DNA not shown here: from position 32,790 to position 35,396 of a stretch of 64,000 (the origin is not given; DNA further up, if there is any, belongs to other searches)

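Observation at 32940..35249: Sigma-54 enhancer-binding protein carrying a degenerate KaiC/RecA-like N-terminal domain plus GAF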

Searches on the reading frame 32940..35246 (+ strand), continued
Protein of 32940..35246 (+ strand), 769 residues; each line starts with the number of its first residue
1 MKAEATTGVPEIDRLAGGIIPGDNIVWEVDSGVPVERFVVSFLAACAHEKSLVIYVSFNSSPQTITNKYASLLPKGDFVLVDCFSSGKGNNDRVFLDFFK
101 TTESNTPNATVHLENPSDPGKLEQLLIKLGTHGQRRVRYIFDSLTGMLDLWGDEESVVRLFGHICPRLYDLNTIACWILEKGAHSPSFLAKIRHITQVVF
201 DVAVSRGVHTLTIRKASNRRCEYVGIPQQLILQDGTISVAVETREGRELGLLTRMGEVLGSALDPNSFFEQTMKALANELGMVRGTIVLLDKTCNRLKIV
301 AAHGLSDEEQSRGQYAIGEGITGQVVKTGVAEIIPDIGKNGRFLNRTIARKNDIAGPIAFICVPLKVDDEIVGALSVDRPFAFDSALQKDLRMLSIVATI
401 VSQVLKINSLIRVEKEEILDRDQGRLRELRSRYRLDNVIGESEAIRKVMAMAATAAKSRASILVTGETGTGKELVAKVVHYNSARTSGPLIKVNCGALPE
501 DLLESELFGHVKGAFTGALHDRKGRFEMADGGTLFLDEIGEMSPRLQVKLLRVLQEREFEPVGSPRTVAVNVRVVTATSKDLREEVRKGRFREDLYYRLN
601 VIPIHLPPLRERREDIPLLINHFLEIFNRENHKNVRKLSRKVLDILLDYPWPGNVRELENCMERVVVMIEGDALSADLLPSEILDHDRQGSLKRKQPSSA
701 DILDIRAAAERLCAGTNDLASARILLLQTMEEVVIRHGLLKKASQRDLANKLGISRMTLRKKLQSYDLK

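Call 17: find_homologous_proteins(query=window:32940-35246:+, max_evalue=1e-50)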
Query window:32940-35246:+ (769 aa): 4126 proteins with E <= 1e-50 among 8000 candidates; the best 120 are listed.
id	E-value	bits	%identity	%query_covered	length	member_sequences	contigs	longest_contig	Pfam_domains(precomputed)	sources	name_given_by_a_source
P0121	0.0e+0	1711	100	100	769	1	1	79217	PF13185.13,PF00158.33,PF25601.2,PF01590.33,PF13492.13,PF14532.13,PF07728.21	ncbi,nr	ncbi:MAG: sigma 54-interacting transcriptional regulator [Kiritimatiellae bacterium]|nr:sigma 54-int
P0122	0.0e+0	1559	91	100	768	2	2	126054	PF13185.13,PF00158.33,PF25601.2,PF01590.33,PF13492.13,PF14532.13,PF07728.21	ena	-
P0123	0.0e+0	1548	90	100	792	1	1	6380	PF13185.13,PF00158.33,PF25601.2,PF01590.33,PF13492.13,PF14532.13,PF07728.21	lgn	-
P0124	0.0e+0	1547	89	100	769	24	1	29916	PF13185.13,PF00158.33,PF25601.2,PF01590.33,PF13492.13,PF14532.13,PF07728.21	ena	-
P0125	0.0e+0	1508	88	100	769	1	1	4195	PF06745.20,PF13185.13,PF00158.33,PF25601.2,PF01590.33,PF13492.13,PF14532.13,PF07728.21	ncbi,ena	-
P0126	0.0e+0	1496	86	100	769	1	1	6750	PF06745.20,PF13185.13,PF00158.33,PF25601.2,PF01590.33,PF14532.13,PF07728.21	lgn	-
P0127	0.0e+0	1486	87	100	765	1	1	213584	PF13185.13,PF00158.33,PF25601.2,PF01590.33,PF14532.13,PF07728.21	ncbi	-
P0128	0.0e+0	1439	83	100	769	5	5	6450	PF06745.20,PF13185.13,PF00158.33,PF25601.2,PF01590.33,PF13492.13,PF14532.13,PF07728.21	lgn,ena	-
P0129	0.0e+0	1424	84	100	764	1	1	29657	PF13185.13,PF00158.33,PF25601.2,PF01590.33,PF13492.13,PF14532.13,PF07728.21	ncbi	ncbi:MAG: sigma 54-interacting transcriptional regulator [Verrucomicrobiota bacterium]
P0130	0.0e+0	1423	82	100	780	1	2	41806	PF13185.13,PF00158.33,PF25601.2,PF01590.33,PF02954.26,PF14532.13,PF07728.21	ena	-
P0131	0.0e+0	1392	80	100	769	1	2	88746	PF13185.13,PF00158.33,PF25601.2,PF01590.33,PF13492.13,PF14532.13,PF07728.21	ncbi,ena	-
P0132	0.0e+0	1348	78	99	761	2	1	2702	PF13185.13,PF00158.33,PF25601.2,PF01590.33,PF14532.13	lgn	-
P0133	0.0e+0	1208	68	100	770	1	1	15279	PF06745.20,PF13185.13,PF00158.33,PF25601.2,PF01590.33,PF02954.26,PF14532.13,PF07728.21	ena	-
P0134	0.0e+0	1189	68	100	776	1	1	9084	PF13185.13,PF00158.33,PF25601.2,PF01590.33,PF02954.26,PF18024.8,PF13492.13,PF14532.13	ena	-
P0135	0.0e+0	1187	68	99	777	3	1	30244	PF13185.13,PF00158.33,PF25601.2,PF01590.33,PF02954.26,PF18024.8,PF14532.13,PF07728.21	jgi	-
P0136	0.0e+0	1183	67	99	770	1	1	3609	PF06745.20,PF13185.13,PF00158.33,PF25601.2,PF01590.33,PF13492.13,PF14532.13,PF07728.21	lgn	-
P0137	0.0e+0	1178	67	99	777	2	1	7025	PF13185.13,PF00158.33,PF25601.2,PF01590.33,PF02954.26,PF18024.8,PF14532.13,PF07728.21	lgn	-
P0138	0.0e+0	1168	68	99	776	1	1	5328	PF13185.13,PF00158.33,PF25601.2,PF01590.33,PF14532.13,PF07728.21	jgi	jgi:Nif-specific regulatory protein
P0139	0.0e+0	1162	67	100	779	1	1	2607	PF06745.20,PF13185.13,PF00158.33,PF25601.2,PF01590.33,PF13492.13,PF14532.13,PF07728.21,PF01078.28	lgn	-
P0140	0.0e+0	1161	66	99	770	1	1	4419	PF13185.13,PF00158.33,PF25601.2,PF01590.33,PF18024.8,PF14532.13,PF07728.21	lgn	-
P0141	0.0e+0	1158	66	99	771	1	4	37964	PF13185.13,PF00158.33,PF25601.2,PF01590.33,PF18024.8,PF14532.13,PF07728.21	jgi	jgi:Nif-specific regulatory protein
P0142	0.0e+0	1145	66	99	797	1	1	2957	PF06745.20,PF13185.13,PF00158.33,PF25601.2,PF01590.33,PF02954.26,PF18024.8,PF13492.13,PF14532.13,PF07728.21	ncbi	-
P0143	0.0e+0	1143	65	100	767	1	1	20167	PF13185.13,PF00158.33,PF25601.2,PF01590.33,PF02954.26,PF18024.8,PF14532.13,PF07728.21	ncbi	-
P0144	0.0e+0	1139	81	82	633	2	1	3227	PF13185.13,PF00158.33,PF25601.2,PF01590.33,PF13492.13,PF14532.13,PF07728.21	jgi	jgi:Nif-specific regulatory protein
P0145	0.0e+0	1137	65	99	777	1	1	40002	PF13185.13,PF00158.33,PF25601.2,PF01590.33,PF18024.8,PF13492.13,PF14532.13,PF07728.21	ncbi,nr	ncbi:MAG: sigma 54-interacting transcriptional regulator [Kiritimatiellae bacterium]|nr:sigma 54-int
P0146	0.0e+0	1133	64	100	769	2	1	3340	PF13185.13,PF00158.33,PF25601.2,PF01590.33,PF13492.13,PF14532.13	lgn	-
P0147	0.0e+0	1130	67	100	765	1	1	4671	PF13185.13,PF00158.33,PF25601.2,PF01590.33,PF02954.26,PF13492.13,PF14532.13,PF07728.21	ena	-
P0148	0.0e+0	1129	66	99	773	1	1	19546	PF13185.13,PF00158.33,PF25601.2,PF01590.33,PF13492.13,PF14532.13,PF07728.21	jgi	-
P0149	0.0e+0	1127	65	99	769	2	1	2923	PF06745.20,PF13185.13,PF00158.33,PF25601.2,PF01590.33,PF02954.26,PF18024.8,PF13492.13,PF14532.13,PF07728.21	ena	-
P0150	0.0e+0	1126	65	99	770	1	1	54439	PF13185.13,PF00158.33,PF25601.2,PF01590.33,PF02954.26,PF18024.8,PF14532.13,PF07728.21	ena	-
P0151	0.0e+0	1126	65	99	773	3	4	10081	PF06745.20,PF13185.13,PF00158.33,PF25601.2,PF01590.33,PF02954.26,PF14532.13,PF07728.21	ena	-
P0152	0.0e+0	1125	64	100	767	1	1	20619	PF13185.13,PF00158.33,PF25601.2,PF01590.33,PF02954.26,PF14532.13,PF07728.21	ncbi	-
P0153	0.0e+0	1124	65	99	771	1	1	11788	PF06745.20,PF13185.13,PF00158.33,PF25601.2,PF01590.33,PF18024.8,PF13492.13,PF00004.36,PF14532.13,PF07728.21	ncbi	-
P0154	0.0e+0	1124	65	99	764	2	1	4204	PF13185.13,PF00158.33,PF25601.2,PF01590.33,PF13492.13,PF14532.13,PF07728.21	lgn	-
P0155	0.0e+0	1124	66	99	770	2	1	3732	PF06745.20,PF13185.13,PF00158.33,PF25601.2,PF01590.33,PF02954.26,PF13492.13,PF14532.13,PF07728.21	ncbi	-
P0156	0.0e+0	1123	65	99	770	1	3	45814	PF13185.13,PF00158.33,PF25601.2,PF01590.33,PF13492.13,PF14532.13,PF07728.21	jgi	jgi:Nif-specific regulatory protein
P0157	0.0e+0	1123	64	99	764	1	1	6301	PF13185.13,PF00158.33,PF25601.2,PF01590.33,PF13492.13,PF14532.13,PF07728.21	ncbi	-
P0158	0.0e+0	1122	65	99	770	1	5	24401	PF13185.13,PF00158.33,PF25601.2,PF01590.33,PF13492.13,PF14532.13,PF07728.21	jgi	jgi:Nif-specific regulatory protein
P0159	0.0e+0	1122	65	99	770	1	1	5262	PF13185.13,PF00158.33,PF25601.2,PF01590.33,PF02954.26,PF13492.13,PF14532.13,PF07728.21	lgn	-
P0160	0.0e+0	1120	65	99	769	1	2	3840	PF13185.13,PF00158.33,PF25601.2,PF01590.33,PF02954.26,PF13492.13,PF14532.13,PF07728.21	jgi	jgi:Nif-specific regulatory protein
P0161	0.0e+0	1119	65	99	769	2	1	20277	PF13185.13,PF00158.33,PF25601.2,PF01590.33,PF13492.13,PF14532.13,PF07728.21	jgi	jgi:Nif-specific regulatory protein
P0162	0.0e+0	1118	65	99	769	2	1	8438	PF13185.13,PF00158.33,PF25601.2,PF01590.33,PF13492.13,PF14532.13,PF07728.21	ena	-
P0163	0.0e+0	1117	65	99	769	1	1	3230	PF13185.13,PF00158.33,PF25601.2,PF01590.33,PF13492.13,PF14532.13,PF07728.21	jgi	jgi:Nif-specific regulatory protein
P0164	0.0e+0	1117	64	99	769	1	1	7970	PF13185.13,PF00158.33,PF25601.2,PF01590.33,PF13492.13,PF14532.13,PF07728.21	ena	-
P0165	0.0e+0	1117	64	99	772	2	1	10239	PF06745.20,PF13185.13,PF00158.33,PF25601.2,PF01590.33,PF02954.26,PF13492.13,PF14532.13,PF07728.21,PF01078.28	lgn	-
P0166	0.0e+0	1117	65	100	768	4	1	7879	PF13185.13,PF00158.33,PF25601.2,PF01590.33,PF02954.26,PF13492.13,PF00004.36,PF14532.13,PF07728.21,PF24336.2,PF01078.28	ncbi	-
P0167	0.0e+0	1116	63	99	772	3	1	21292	PF13185.13,PF00158.33,PF25601.2,PF01590.33,PF02954.26,PF13492.13,PF14532.13,PF07728.21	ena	-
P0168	0.0e+0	1115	65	99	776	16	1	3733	PF06745.20,PF13185.13,PF00158.33,PF25601.2,PF01590.33,PF18024.8,PF14532.13,PF07728.21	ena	-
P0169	0.0e+0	1113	65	99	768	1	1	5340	PF13185.13,PF00158.33,PF25601.2,PF01590.33,PF02954.26,PF13492.13,PF14532.13,PF07728.21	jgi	jgi:Nif-specific regulatory protein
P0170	0.0e+0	1113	65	99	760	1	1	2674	PF13185.13,PF00158.33,PF25601.2,PF01590.33,PF02954.26,PF13492.13,PF14532.13,PF07728.21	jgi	jgi:Nif-specific regulatory protein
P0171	0.0e+0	1113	64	99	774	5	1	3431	PF06745.20,PF13185.13,PF00158.33,PF25601.2,PF01590.33,PF02954.26,PF13492.13,PF14532.13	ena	-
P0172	0.0e+0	1113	65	99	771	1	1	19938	PF13185.13,PF00158.33,PF25601.2,PF01590.33,PF02954.26,PF18024.8,PF13492.13,PF14532.13,PF07728.21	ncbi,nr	ncbi:MAG: sigma 54-interacting transcriptional regulator [Sedimentisphaerales bacterium]|nr:sigma 54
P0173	0.0e+0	1112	66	99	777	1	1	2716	PF06745.20,PF13185.13,PF00158.33,PF25601.2,PF01590.33,PF02954.26,PF13492.13,PF14532.13,PF07728.21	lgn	-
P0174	0.0e+0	1112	64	99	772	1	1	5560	PF13185.13,PF00158.33,PF25601.2,PF01590.33,PF02954.26,PF14532.13,PF07728.21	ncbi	-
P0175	0.0e+0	1111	65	99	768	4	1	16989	PF13185.13,PF00158.33,PF25601.2,PF01590.33,PF02954.26,PF13492.13,PF14532.13,PF07728.21,PF01078.28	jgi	-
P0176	0.0e+0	1111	65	99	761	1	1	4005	PF13185.13,PF00158.33,PF25601.2,PF01590.33,PF02954.26,PF13492.13,PF14532.13,PF07728.21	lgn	-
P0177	0.0e+0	1110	63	99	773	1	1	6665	PF06745.20,PF13185.13,PF00158.33,PF25601.2,PF01590.33,PF02954.26,PF13492.13,PF14532.13,PF07728.21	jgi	jgi:Nif-specific regulatory protein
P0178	0.0e+0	1110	64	99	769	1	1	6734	PF13185.13,PF00158.33,PF25601.2,PF01590.33,PF02954.26,PF13492.13,PF14532.13,PF07728.21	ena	-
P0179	0.0e+0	1110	65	100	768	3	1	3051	PF13185.13,PF00158.33,PF25601.2,PF01590.33,PF02954.26,PF13492.13,PF00004.36,PF14532.13,PF07728.21,PF24336.2,PF01078.28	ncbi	ncbi:MAG: sigma 54-interacting transcriptional regulator [Sedimentisphaerales bacterium]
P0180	0.0e+0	1109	64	99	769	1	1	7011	PF13185.13,PF00158.33,PF25601.2,PF01590.33,PF02954.26,PF13492.13,PF14532.13,PF07728.21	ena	-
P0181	0.0e+0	1108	64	99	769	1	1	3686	PF06745.20,PF13185.13,PF00158.33,PF25601.2,PF01590.33,PF02954.26,PF13492.13,PF14532.13,PF07728.21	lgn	-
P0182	0.0e+0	1108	64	100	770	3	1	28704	PF13185.13,PF00158.33,PF25601.2,PF01590.33,PF02954.26,PF13492.13,PF14532.13,PF07728.21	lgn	-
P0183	0.0e+0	1107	65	99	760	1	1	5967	PF13185.13,PF00158.33,PF25601.2,PF01590.33,PF02954.26,PF13492.13,PF00004.36,PF14532.13,PF07728.21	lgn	-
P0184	0.0e+0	1107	64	99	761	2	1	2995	PF13185.13,PF00158.33,PF25601.2,PF01590.33,PF13492.13,PF14532.13,PF07728.21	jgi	jgi:Nif-specific regulatory protein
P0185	0.0e+0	1106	64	99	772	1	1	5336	PF13185.13,PF00158.33,PF25601.2,PF01590.33,PF02954.26,PF18024.8,PF14532.13,PF07728.21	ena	-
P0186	0.0e+0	1106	65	99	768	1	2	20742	PF06745.20,PF13185.13,PF00158.33,PF25601.2,PF01590.33,PF02954.26,PF13492.13,PF14532.13,PF07728.21,PF01078.28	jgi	jgi:Nif-specific regulatory protein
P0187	0.0e+0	1105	65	100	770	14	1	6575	PF06745.20,PF13185.13,PF00158.33,PF25601.2,PF01590.33,PF02954.26,PF13492.13,PF14532.13,PF07728.21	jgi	jgi:Nif-specific regulatory protein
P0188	0.0e+0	1103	63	99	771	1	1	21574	PF13185.13,PF00158.33,PF25601.2,PF01590.33,PF02954.26,PF18024.8,PF13492.13,PF14532.13,PF07728.21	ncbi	-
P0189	0.0e+0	1101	65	99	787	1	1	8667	PF13185.13,PF00158.33,PF25601.2,PF01590.33,PF02954.26,PF13492.13,PF14532.13,PF07728.21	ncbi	-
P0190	0.0e+0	1100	64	99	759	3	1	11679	PF13185.13,PF00158.33,PF25601.2,PF01590.33,PF02954.26,PF13492.13,PF00004.36,PF14532.13,PF07728.21,PF01078.28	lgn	-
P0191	0.0e+0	1100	63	100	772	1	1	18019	PF13185.13,PF00158.33,PF25601.2,PF01590.33,PF18024.8,PF13492.13,PF14532.13,PF07728.21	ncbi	-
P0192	0.0e+0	1099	64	99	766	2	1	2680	PF13185.13,PF00158.33,PF25601.2,PF01590.33,PF02954.26,PF18024.8,PF13492.13,PF14532.13,PF24336.2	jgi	jgi:Nif-specific regulatory protein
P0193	0.0e+0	1098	64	99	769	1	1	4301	PF13185.13,PF00158.33,PF25601.2,PF01590.33,PF02954.26,PF14532.13,PF07728.21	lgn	-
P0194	0.0e+0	1097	64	99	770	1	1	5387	PF06745.20,PF13185.13,PF00158.33,PF25601.2,PF01590.33,PF13492.13,PF14532.13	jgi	-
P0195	0.0e+0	1097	65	99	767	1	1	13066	PF13185.13,PF00158.33,PF25601.2,PF01590.33,PF18024.8,PF13492.13,PF00004.36,PF14532.13,PF07728.21,PF01078.28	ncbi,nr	ncbi:MAG: sigma 54-interacting transcriptional regulator [Sedimentisphaerales bacterium]|nr:sigma 54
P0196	0.0e+0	1097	65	99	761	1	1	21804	PF13185.13,PF00158.33,PF25601.2,PF01590.33,PF13492.13,PF14532.13,PF07728.21,PF01078.28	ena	-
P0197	0.0e+0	1097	64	99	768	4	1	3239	PF06745.20,PF13185.13,PF00158.33,PF25601.2,PF01590.33,PF02954.26,PF13492.13,PF14532.13,PF07728.21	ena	-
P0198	0.0e+0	1097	64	99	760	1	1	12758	PF13185.13,PF00158.33,PF25601.2,PF01590.33,PF14532.13,PF07728.21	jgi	jgi:Nif-specific regulatory protein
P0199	0.0e+0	1096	65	99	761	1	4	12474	PF13185.13,PF00158.33,PF25601.2,PF01590.33,PF13492.13,PF14532.13,PF07728.21,PF01078.28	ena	-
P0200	0.0e+0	1096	65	99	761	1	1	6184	PF13185.13,PF00158.33,PF25601.2,PF01590.33,PF13492.13,PF14532.13,PF07728.21,PF01078.28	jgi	jgi:Nif-specific regulatory protein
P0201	0.0e+0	1095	64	99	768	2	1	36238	PF06745.20,PF13185.13,PF00158.33,PF25601.2,PF01590.33,PF13492.13,PF14532.13,PF07728.21,PF01078.28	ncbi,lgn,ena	-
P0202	0.0e+0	1095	63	99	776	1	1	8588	PF13185.13,PF00158.33,PF25601.2,PF01590.33,PF14532.13,PF07728.21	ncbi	-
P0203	0.0e+0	1095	63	99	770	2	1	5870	PF06745.20,PF13185.13,PF00158.33,PF25601.2,PF01590.33,PF14532.13,PF07728.21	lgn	-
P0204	0.0e+0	1094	65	99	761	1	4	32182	PF13185.13,PF00158.33,PF25601.2,PF01590.33,PF13492.13,PF14532.13,PF07728.21,PF01078.28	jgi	jgi:Nif-specific regulatory protein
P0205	0.0e+0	1094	65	99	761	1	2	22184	PF13185.13,PF00158.33,PF25601.2,PF01590.33,PF13492.13,PF14532.13,PF07728.21,PF01078.28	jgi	jgi:Nif-specific regulatory protein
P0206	0.0e+0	1093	63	99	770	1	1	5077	PF06745.20,PF13185.13,PF00158.33,PF25601.2,PF01590.33,PF14532.13,PF07728.21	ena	-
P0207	0.0e+0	1093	64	99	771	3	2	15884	PF06745.20,PF13185.13,PF00158.33,PF25601.2,PF01590.33,PF14532.13,PF07728.21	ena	-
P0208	0.0e+0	1093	64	99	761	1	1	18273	PF13185.13,PF00158.33,PF25601.2,PF01590.33,PF13492.13,PF14532.13,PF07728.21,PF01078.28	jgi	jgi:Nif-specific regulatory protein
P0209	0.0e+0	1093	63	99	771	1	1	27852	PF06745.20,PF13185.13,PF00158.33,PF25601.2,PF01590.33,PF18024.8,PF13492.13,PF14532.13,PF07728.21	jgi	jgi:Nif-specific regulatory protein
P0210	0.0e+0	1093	64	99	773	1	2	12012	PF13185.13,PF00158.33,PF13384.13,PF25601.2,PF01590.33,PF18024.8,PF13492.13,PF14532.13,PF07728.21,PF01078.28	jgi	jgi:Nif-specific regulatory protein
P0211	0.0e+0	1092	63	99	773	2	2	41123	PF06745.20,PF13185.13,PF00158.33,PF25601.2,PF01590.33,PF14532.13,PF07728.21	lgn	-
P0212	0.0e+0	1091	64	99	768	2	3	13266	PF06745.20,PF13185.13,PF00158.33,PF25601.2,PF01590.33,PF18024.8,PF13492.13,PF14532.13,PF07728.21,PF01078.28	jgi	jgi:Nif-specific regulatory protein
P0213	0.0e+0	1089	63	99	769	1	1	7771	PF06745.20,PF13185.13,PF00158.33,PF25601.2,PF01590.33,PF13492.13,PF14532.13,PF07728.21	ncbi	-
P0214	0.0e+0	1089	64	99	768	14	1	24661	PF06745.20,PF13185.13,PF00158.33,PF13384.13,PF25601.2,PF01590.33,PF18024.8,PF13492.13,PF14532.13,PF07728.21,PF01078.28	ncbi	-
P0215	0.0e+0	1088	63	99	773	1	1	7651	PF13185.13,PF00158.33,PF25601.2,PF01590.33,PF02954.26,PF13492.13,PF14532.13,PF07728.21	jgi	jgi:Nif-specific regulatory protein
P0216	0.0e+0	1088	63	99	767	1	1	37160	PF06745.20,PF13185.13,PF00158.33,PF25601.2,PF01590.33,PF02954.26,PF18024.8,PF14532.13,PF07728.21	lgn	-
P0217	0.0e+0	1087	63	99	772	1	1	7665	PF13185.13,PF00158.33,PF25601.2,PF01590.33,PF18024.8,PF13492.13,PF14532.13,PF07728.21,PF01078.28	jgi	jgi:Nif-specific regulatory protein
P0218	0.0e+0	1087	63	99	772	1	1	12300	PF13185.13,PF13384.13,PF13518.13,PF13492.13,PF00004.36,PF14532.13,PF07728.21,PF00158.33,PF25601.2,PF01590.33,PF18024.8,PF01078.28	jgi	jgi:Nif-specific regulatory protein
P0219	0.0e+0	1086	64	99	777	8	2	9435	PF13185.13,PF00158.33,PF25601.2,PF01590.33,PF18024.8,PF13492.13,PF14532.13,PF07728.21,PF01078.28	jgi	jgi:Nif-specific regulatory protein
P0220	0.0e+0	1083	63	99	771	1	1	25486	PF06745.20,PF13185.13,PF00158.33,PF25601.2,PF01590.33,PF18024.8,PF14532.13,PF07728.21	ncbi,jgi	jgi:Nif-specific regulatory protein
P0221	0.0e+0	1082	63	99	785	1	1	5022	PF13185.13,PF00158.33,PF13384.13,PF25601.2,PF01590.33,PF18024.8,PF13492.13,PF14532.13,PF07728.21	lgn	-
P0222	0.0e+0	1082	62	99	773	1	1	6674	PF06745.20,PF13185.13,PF00158.33,PF25601.2,PF01590.33,PF18024.8,PF14532.13,PF07728.21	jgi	jgi:Nif-specific regulatory protein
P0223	0.0e+0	1082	63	99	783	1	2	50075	PF13185.13,PF00158.33,PF25601.2,PF01590.33,PF18024.8,PF13492.13,PF00004.36,PF14532.13,PF07728.21,PF01078.28,PF05225.23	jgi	jgi:Nif-specific regulatory protein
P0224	0.0e+0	1081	63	99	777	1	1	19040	PF13185.13,PF00158.33,PF25601.2,PF01590.33,PF13492.13,PF14532.13,PF01078.28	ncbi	-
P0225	0.0e+0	1081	63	99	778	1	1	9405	PF13185.13,PF00158.33,PF25601.2,PF01590.33,PF18024.8,PF13492.13,PF14532.13,PF07728.21,PF01078.28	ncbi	-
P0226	0.0e+0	1080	64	99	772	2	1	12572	PF13185.13,PF00158.33,PF25601.2,PF01590.33,PF14532.13,PF07728.21,PF01078.28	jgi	jgi:Nif-specific regulatory protein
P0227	0.0e+0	1079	63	99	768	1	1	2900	PF13185.13,PF00158.33,PF25601.2,PF01590.33,PF18024.8,PF13492.13,PF14532.13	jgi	jgi:Nif-specific regulatory protein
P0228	0.0e+0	1078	63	99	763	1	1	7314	PF06745.20,PF13185.13,PF00158.33,PF25601.2,PF01590.33,PF02954.26,PF18024.8,PF13492.13,PF14532.13,PF07728.21,PF01078.28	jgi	jgi:Nif-specific regulatory protein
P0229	0.0e+0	1078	62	99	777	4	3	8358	PF06745.20,PF13185.13,PF00158.33,PF25601.2,PF01590.33,PF02954.26,PF18024.8,PF13492.13,PF14532.13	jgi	jgi:Nif-specific regulatory protein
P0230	0.0e+0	1077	63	99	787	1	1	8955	PF06745.20,PF13185.13,PF00158.33,PF25601.2,PF01590.33,PF13492.13,PF14532.13,PF01078.28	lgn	-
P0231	0.0e+0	1076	63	99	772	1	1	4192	PF13185.13,PF00158.33,PF25601.2,PF01590.33,PF18024.8,PF00004.36,PF14532.13,PF07728.21,PF01078.28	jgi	-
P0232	0.0e+0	1076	63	99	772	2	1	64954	PF13185.13,PF00158.33,PF25601.2,PF01590.33,PF13492.13,PF14532.13,PF07728.21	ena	-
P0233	0.0e+0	1075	63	99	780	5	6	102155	PF13185.13,PF00158.33,PF25601.2,PF01590.33,PF13518.13,PF13492.13,PF14532.13,PF07728.21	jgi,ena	jgi:Nif-specific regulatory protein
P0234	0.0e+0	1074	63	99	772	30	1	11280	PF13185.13,PF00158.33,PF25601.2,PF01590.33,PF18024.8,PF13492.13,PF14532.13,PF07728.21,PF01078.28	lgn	-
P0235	0.0e+0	1074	63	99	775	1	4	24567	PF13185.13,PF00158.33,PF25601.2,PF01590.33,PF18024.8,PF13492.13,PF14532.13,PF07728.21,PF01078.28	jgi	jgi:Nif-specific regulatory protein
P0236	0.0e+0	1073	63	99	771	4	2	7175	PF06745.20,PF13185.13,PF00158.33,PF25601.2,PF01590.33,PF18024.8,PF13492.13,PF14532.13,PF07728.21,PF01078.28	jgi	-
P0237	0.0e+0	1072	63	99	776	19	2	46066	PF13185.13,PF00158.33,PF25601.2,PF01590.33,PF18024.8,PF13492.13,PF14532.13,PF07728.21,PF01078.28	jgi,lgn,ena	-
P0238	0.0e+0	1072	63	99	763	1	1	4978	PF13185.13,PF00158.33,PF25601.2,PF01590.33,PF18024.8,PF14532.13,PF07728.21,PF01078.28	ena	-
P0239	0.0e+0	1071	62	99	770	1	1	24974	PF13185.13,PF00158.33,PF25601.2,PF01590.33,PF14532.13,PF07728.21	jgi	jgi:Nif-specific regulatory protein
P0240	0.0e+0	1070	63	99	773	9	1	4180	PF13185.13,PF00158.33,PF13384.13,PF13936.13,PF25601.2,PF01590.33,PF18024.8,PF00004.36,PF14532.13,PF07728.21,PF01078.28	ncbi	-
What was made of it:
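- Closest known: NifA. Same: Pipelines often auto-annotate it as 'Nif-specific regulatory protein' (call 17).
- Tried and rejected: The organism was identified through the 100% identical NCBI entry instead (call 17).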
